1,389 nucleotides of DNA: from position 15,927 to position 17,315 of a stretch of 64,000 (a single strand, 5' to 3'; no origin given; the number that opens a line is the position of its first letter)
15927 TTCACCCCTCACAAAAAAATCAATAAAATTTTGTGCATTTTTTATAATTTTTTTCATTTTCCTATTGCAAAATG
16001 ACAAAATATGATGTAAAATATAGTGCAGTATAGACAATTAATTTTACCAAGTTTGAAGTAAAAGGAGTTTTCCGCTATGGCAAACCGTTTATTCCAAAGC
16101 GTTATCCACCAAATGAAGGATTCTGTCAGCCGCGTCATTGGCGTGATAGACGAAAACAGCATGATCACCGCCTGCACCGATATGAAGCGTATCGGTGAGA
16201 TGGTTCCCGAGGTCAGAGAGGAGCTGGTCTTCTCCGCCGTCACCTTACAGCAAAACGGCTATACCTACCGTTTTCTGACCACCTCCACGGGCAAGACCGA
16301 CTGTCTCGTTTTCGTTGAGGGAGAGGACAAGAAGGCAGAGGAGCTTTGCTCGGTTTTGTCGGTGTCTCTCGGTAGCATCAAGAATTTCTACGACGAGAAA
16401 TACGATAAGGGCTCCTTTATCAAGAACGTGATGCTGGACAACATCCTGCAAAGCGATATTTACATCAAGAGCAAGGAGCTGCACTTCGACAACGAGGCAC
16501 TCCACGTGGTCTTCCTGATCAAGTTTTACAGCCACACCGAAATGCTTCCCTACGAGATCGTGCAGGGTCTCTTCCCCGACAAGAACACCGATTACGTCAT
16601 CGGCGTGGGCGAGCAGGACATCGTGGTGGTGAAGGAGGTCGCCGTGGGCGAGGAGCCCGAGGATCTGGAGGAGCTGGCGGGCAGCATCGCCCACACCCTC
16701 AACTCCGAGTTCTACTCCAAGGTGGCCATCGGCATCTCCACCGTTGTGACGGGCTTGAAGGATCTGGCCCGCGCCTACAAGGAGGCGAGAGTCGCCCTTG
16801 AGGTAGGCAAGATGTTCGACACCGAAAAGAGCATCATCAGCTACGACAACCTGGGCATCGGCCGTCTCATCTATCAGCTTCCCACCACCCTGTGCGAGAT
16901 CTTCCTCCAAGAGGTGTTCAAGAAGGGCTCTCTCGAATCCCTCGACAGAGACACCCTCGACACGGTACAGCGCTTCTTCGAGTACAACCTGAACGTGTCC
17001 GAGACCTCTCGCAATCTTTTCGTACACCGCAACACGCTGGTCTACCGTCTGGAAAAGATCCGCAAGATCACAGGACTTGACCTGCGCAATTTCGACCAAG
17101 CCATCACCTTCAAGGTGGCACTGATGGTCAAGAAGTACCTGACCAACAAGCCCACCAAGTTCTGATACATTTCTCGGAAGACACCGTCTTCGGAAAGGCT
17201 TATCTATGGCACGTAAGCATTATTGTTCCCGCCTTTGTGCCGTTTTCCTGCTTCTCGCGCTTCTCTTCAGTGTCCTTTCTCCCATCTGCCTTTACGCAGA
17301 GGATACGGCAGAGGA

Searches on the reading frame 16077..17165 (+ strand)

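Call 10: search_protein_families(library=pfam, proteins=[window:16077-17165:+])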
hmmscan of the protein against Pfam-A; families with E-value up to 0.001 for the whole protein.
window:16077-17165:+ (362 aa): 2 families
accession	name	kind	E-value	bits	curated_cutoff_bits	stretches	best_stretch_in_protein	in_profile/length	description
PF13556.12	HTH_30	-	7.6e-20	70.9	27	1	294-350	2-58/59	PucR C-terminal helix-turn-helix domain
PF17853.6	GGDEF_2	-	2.8e-14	53.8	24.5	1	127-243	7-116/116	GGDEF-like domain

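Call 45: search_protein_families(library=ncbifam, proteins=[window:16077-17165:+], max_evalue=0.1)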
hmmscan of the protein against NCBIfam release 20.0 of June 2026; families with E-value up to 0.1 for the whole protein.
window:16077-17165:+ (362 aa): 6 families
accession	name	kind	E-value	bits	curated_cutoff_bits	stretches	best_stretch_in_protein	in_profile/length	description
NF008550.0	PRK11477.1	equivalog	1.2e-21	77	612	1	194-352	224-382/385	CdaR family transcriptional regulator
NF058503.1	SprTransRegAdeR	equivalog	4.1e-17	62.3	700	1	176-353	218-400/403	sporulation transcriptional activator AdeR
NF050824.1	TransRegRv1453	equivalog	8.4e-09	34.8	600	1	204-352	258-399/404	Rv1453 family transcriptional regulator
NF045769.1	TransActPmfR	equivalog_domain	8.6e-06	24.6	800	1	295-338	405-448/470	transcciptional activator PmfR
NF033791.1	ActR_PrrA_rreg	equivalog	0.0031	17.5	250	1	288-326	129-168/173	ActR/PrrA/RegA family redox response regulator transcription factor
NF007481.0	PRK10072.1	equivalog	0.0043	17.5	110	1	313-354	26-66/96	HTH-type transcriptional regulator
